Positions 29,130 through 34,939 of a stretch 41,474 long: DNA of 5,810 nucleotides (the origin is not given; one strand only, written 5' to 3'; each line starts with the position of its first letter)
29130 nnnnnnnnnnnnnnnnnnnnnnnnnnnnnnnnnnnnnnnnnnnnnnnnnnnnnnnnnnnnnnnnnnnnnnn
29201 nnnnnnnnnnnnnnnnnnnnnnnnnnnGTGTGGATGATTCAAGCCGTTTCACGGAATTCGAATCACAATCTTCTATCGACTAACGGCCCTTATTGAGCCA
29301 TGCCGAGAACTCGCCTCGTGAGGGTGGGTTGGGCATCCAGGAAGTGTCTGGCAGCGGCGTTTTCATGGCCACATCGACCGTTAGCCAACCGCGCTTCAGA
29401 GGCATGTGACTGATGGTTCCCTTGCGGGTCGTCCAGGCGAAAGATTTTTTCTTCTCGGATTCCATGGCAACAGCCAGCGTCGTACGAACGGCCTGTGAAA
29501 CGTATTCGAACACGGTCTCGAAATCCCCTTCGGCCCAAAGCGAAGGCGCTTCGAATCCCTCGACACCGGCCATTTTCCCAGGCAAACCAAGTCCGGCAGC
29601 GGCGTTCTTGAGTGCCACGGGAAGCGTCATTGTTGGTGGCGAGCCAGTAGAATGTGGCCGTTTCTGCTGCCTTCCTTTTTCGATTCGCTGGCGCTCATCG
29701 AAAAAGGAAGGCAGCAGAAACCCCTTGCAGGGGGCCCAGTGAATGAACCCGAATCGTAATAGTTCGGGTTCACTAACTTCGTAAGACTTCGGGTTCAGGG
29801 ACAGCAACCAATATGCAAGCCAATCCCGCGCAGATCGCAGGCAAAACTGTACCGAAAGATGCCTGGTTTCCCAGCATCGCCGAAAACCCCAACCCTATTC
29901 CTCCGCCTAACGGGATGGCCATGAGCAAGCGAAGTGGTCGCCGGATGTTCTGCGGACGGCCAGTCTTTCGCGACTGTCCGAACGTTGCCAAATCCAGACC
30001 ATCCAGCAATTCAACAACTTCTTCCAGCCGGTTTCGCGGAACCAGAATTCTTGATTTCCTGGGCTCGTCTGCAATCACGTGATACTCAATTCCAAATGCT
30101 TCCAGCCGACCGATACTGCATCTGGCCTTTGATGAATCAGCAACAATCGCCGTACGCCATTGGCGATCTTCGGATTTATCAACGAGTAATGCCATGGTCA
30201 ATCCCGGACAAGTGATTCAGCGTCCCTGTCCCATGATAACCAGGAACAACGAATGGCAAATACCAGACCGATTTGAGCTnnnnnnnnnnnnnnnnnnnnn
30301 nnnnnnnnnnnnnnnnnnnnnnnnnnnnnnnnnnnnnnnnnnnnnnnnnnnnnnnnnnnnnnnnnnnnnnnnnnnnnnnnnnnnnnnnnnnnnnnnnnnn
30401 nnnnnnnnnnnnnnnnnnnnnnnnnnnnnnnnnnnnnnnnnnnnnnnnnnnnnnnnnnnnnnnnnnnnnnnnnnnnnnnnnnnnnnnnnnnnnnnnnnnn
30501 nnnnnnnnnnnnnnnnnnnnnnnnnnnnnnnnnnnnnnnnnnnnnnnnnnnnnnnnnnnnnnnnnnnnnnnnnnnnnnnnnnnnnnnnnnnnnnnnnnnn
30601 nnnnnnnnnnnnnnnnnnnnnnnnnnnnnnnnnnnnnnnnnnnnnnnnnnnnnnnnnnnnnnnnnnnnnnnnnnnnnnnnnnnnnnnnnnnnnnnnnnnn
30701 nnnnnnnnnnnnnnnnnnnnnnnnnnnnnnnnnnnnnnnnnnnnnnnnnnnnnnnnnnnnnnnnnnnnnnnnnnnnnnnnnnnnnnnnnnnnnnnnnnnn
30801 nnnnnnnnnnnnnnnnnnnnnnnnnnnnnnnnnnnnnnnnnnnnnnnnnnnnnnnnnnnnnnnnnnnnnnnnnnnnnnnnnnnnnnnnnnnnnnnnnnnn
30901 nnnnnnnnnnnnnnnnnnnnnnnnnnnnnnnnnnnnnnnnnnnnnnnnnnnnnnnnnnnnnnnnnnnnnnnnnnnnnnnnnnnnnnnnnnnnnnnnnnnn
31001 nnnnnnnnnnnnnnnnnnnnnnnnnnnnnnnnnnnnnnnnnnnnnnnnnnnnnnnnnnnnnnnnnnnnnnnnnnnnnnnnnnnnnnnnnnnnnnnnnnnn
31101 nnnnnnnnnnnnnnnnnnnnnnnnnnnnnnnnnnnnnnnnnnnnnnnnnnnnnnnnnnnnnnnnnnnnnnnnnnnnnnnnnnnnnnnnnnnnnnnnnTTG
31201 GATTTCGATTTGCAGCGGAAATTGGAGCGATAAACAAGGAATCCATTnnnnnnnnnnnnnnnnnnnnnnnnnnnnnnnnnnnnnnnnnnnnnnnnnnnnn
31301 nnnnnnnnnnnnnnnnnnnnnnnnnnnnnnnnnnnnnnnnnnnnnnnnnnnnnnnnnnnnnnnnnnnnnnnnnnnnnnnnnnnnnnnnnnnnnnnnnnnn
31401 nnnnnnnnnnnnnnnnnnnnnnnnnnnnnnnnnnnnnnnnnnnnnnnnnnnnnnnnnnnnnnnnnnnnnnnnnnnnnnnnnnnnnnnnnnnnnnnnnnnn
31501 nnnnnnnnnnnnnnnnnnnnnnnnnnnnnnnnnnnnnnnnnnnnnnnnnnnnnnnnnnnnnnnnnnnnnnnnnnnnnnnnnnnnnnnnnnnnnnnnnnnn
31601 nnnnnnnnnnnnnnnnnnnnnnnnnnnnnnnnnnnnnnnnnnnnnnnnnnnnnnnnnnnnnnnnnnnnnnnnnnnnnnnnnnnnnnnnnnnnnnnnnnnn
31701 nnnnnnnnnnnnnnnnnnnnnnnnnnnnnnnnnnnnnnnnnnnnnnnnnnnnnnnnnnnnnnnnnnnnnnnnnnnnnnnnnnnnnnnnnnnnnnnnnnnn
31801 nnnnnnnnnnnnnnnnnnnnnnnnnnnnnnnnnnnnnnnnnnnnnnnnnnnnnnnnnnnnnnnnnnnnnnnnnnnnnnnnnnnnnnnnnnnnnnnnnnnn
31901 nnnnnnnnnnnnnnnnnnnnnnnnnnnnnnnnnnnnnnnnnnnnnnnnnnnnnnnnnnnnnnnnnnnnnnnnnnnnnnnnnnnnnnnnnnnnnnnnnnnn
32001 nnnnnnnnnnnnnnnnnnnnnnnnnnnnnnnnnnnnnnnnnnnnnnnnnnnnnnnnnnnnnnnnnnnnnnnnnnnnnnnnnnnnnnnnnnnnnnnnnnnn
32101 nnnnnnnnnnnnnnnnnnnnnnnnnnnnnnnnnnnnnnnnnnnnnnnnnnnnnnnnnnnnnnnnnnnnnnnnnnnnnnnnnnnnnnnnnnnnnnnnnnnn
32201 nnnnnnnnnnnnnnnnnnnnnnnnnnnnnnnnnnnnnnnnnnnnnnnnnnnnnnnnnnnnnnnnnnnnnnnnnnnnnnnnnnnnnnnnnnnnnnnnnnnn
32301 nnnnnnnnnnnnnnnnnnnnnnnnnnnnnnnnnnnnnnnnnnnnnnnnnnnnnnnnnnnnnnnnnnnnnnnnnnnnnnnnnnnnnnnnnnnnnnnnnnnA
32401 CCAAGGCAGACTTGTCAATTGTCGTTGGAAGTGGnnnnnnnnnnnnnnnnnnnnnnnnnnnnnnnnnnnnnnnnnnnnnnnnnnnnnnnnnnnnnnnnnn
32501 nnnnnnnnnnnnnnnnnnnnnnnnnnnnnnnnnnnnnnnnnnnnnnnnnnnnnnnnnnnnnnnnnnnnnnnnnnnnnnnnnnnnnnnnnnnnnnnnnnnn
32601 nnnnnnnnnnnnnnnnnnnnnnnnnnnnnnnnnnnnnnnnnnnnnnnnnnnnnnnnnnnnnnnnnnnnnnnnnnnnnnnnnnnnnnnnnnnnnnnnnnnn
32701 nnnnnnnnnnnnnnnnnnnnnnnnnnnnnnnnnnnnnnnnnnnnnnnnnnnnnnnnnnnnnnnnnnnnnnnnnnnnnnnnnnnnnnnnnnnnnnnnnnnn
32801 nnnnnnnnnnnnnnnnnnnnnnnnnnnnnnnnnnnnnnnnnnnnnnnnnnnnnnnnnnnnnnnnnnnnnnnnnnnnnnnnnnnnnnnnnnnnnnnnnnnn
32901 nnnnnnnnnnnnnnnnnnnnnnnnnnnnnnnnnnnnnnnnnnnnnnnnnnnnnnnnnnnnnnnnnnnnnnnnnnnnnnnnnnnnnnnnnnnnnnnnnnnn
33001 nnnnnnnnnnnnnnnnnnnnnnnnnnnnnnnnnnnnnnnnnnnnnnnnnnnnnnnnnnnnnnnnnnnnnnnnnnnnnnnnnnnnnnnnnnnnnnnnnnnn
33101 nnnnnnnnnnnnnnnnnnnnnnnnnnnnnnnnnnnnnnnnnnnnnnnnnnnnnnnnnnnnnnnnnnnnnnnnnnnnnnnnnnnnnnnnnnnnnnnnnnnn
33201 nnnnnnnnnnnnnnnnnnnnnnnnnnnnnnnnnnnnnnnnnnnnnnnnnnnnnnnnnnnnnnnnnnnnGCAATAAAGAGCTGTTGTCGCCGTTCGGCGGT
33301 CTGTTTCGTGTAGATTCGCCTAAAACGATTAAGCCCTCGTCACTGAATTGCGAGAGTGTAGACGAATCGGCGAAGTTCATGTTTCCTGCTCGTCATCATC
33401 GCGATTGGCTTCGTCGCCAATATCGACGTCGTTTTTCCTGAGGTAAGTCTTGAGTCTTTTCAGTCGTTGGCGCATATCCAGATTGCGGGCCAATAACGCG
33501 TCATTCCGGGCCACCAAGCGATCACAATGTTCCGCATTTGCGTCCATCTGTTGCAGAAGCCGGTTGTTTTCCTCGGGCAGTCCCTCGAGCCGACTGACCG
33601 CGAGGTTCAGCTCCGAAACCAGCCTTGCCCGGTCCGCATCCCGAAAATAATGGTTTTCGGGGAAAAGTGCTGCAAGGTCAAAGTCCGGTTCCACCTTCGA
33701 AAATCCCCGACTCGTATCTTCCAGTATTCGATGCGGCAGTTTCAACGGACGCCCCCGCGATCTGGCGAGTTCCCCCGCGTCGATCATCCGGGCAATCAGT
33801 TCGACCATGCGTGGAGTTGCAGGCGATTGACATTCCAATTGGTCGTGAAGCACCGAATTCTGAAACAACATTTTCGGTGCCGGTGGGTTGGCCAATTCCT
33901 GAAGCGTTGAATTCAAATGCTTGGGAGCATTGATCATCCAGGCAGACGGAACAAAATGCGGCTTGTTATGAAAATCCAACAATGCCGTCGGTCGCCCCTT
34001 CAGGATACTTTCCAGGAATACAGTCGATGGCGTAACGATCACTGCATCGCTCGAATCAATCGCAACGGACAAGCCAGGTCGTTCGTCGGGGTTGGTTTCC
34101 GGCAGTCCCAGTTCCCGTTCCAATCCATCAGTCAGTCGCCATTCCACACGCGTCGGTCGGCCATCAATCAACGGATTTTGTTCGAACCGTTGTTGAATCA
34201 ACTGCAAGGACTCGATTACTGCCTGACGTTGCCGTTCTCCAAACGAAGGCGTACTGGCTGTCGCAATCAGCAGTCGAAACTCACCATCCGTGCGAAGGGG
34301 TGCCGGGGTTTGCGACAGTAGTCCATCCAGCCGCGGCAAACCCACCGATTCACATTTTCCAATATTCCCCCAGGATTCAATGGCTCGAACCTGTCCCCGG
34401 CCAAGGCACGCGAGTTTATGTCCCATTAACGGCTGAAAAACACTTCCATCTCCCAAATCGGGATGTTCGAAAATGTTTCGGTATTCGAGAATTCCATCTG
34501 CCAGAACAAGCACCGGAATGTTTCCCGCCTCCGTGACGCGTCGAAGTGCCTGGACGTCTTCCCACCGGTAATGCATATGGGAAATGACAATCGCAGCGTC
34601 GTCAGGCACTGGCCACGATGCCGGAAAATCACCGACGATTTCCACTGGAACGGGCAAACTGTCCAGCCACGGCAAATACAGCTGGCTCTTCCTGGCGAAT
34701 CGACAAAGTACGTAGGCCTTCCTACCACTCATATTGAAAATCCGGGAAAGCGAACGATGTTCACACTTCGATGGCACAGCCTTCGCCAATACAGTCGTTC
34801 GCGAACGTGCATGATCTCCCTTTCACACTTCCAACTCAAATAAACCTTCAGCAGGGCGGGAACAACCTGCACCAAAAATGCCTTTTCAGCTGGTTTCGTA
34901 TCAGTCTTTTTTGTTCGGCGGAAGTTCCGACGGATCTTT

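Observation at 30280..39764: Co-directional run linking an ABC exporter module to a sulfotransferase-containing glycan synthesis set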

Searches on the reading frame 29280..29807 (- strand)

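Call 4: search_protein_families(library=pfam, proteins=[window:29280-29807:-], max_evalue=0.01)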
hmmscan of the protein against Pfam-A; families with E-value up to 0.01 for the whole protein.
window:29280-29807:- (175 aa): 1 family
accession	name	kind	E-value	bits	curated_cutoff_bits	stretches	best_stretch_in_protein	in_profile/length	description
PF10108.15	DNA_pol_B_exo2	-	0.0011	19.2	24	1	65-113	122-169/213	Predicted 3'-5' exonuclease related to the exonuclease domain of PolB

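Call 5: search_protein_families(library=ncbifam, proteins=[window:29280-29807:-], max_evalue=0.01)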
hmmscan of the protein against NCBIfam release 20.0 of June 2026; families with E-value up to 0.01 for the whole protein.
window:29280-29807:- (175 aa): 0 families

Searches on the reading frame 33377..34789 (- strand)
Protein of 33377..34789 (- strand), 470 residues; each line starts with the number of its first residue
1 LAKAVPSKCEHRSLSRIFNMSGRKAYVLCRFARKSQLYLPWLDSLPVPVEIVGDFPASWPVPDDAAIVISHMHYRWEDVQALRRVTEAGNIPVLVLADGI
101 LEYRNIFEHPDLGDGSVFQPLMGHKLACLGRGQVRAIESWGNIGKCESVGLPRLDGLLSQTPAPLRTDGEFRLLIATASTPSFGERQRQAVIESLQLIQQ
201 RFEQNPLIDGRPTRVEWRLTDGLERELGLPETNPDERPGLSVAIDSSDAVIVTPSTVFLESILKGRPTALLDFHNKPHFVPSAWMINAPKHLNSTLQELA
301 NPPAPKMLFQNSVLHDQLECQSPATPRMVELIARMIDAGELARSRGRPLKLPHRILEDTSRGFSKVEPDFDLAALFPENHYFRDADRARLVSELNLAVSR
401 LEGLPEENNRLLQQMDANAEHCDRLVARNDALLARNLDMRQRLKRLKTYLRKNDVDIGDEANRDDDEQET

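Call 4: search_protein_families(library=pfam, proteins=[window:33377-34789:-], max_evalue=0.01)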
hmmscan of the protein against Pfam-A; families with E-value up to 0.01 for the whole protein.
window:33377-34789:- (470 aa): 0 families

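Call 5: search_protein_families(library=ncbifam, proteins=[window:33377-34789:-], max_evalue=0.01)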
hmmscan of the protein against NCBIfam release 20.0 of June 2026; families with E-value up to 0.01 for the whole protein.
window:33377-34789:- (470 aa): 0 families

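Call 23: search_solved_structures(query=window:33377-34789:-, max_evalue=10)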
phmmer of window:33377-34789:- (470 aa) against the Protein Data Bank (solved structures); distinct sequences matched with E-value up to 10: 0.

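Call 29: find_homologous_proteins(query=window:33377-34732:-, max_evalue=0.001)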
Query window:33377-34732:- (451 aa): 206 proteins with E <= 0.001 among 8000 candidates; the best 120 are listed.
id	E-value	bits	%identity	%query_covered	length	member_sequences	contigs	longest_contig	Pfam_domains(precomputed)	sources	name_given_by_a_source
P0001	0.0e+0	1025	100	100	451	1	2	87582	-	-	-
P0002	2.7e-236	803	77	98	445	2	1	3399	-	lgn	-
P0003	2.2e-202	691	67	100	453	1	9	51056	-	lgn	-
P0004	2.8e-200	684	68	97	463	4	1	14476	-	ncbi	-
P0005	8.1e-185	633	64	96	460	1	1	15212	-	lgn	-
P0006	2.4e-175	602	63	94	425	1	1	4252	-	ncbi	-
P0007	2.6e-169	582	60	95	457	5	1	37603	-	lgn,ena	-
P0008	8.1e-166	570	58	95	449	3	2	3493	-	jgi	jgi:hypothetical protein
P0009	3.4e-163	562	57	95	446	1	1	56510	-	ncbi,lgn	-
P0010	1.2e-162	560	58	95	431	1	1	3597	-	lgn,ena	-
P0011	8.0e-162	557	58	94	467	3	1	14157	-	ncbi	-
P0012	1.7e-161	556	58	95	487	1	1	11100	-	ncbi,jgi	jgi:hypothetical protein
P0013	4.0e-160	552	56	96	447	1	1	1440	-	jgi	jgi:hypothetical protein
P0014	5.4e-159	548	58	95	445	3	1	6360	-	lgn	-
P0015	7.5e-159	548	56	95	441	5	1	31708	-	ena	-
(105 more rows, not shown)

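Call 30: find_encoding_contigs(protein=P0001, flank=10000, max_places=4)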
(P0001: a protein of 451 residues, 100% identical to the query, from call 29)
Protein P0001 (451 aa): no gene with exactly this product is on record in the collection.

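Call 31: find_encoding_contigs(protein=P0003, flank=10000, max_places=3)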
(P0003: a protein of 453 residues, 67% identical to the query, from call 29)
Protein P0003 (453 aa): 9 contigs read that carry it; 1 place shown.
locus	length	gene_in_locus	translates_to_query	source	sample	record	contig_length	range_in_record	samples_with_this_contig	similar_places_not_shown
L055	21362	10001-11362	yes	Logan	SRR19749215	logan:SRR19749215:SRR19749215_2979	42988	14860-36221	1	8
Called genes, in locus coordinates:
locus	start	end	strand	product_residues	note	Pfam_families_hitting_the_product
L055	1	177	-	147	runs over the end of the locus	-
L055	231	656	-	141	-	-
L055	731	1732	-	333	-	-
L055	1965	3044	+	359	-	PF02424:ApbE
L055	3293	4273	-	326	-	PF01073:3Beta_HSD, PF01370:Epimerase, PF04321:RmlD_sub_bind, PF07993:NAD_binding_4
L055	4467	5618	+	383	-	-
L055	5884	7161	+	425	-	PF00109:ketoacyl-synt, PF02801:Ketoacyl-synt_C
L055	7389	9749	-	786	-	-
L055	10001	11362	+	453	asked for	-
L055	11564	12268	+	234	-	-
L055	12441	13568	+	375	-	PF20706:GT4-conflict (weak), PF00534:Glycos_transf_1, PF13692:Glyco_trans_1_4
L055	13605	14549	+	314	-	PF00535:Glycos_transf_2, PF13641:Glyco_tranf_2_3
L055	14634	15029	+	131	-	PF02537:CRCB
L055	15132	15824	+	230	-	-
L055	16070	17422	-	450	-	-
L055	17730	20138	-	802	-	-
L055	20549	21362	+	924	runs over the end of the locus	PF01624:MutS_I, PF05188:MutS_II, PF05192:MutS_III, PF05190:MutS_IV, PF00488:MutS_V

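Call 32: find_encoding_contigs(protein=P0005, flank=10000, max_places=2)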
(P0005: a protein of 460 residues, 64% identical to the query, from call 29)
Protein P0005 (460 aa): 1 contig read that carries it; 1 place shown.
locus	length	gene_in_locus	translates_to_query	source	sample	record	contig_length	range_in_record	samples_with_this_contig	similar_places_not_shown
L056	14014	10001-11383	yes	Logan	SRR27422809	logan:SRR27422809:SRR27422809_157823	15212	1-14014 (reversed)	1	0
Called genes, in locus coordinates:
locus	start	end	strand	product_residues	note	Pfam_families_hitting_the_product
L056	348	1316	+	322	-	PF01322:Cytochrom_C_2 (faint)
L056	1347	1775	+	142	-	-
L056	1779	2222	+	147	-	-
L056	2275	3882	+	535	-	PF00890:FAD_binding_2 (faint), PF01266:DAO (weak), PF03486:HI0933_like (faint), PF07992:Pyr_redox_2 (faint), PF12831:FAD_oxidored, PF13450:NAD_binding_8, PF01593:Amino_oxidase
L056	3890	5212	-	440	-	PF01476:LysM (faint)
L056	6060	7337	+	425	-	PF00109:ketoacyl-synt, PF02801:Ketoacyl-synt_C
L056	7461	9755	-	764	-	-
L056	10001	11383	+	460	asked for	-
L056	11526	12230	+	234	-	-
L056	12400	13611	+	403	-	PF00534:Glycos_transf_1, PF13692:Glyco_trans_1_4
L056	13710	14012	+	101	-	?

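Call 66: find_encoding_contigs(protein=P0002, flank=5000, max_places=3)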
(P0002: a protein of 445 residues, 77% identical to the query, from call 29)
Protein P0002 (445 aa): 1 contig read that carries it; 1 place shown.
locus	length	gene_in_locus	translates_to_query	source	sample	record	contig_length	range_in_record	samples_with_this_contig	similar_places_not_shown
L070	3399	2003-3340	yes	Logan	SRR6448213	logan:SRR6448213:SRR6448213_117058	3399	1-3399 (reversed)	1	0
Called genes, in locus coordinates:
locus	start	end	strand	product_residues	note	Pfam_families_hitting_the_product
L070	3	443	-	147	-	?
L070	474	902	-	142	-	-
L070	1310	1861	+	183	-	PF06052:3-HAO, PF07883:Cupin_2 (weak)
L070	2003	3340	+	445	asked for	-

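Call 69: search_protein_families(library=pfam, proteins=[L055:7389-9749:-, L055:11564-12268:+], max_evalue=0.001)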
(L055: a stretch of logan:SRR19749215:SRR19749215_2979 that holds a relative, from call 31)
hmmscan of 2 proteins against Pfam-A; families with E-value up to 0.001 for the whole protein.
L055:7389-9749:- (786 aa): 0 families

L055:11564-12268:+ (234 aa): 1 family
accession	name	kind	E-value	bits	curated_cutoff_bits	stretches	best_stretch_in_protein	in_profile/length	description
PF03567.20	Sulfotransfer_2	-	2.7e-05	24.8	22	1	5-187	6-196/252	Sulfotransferase family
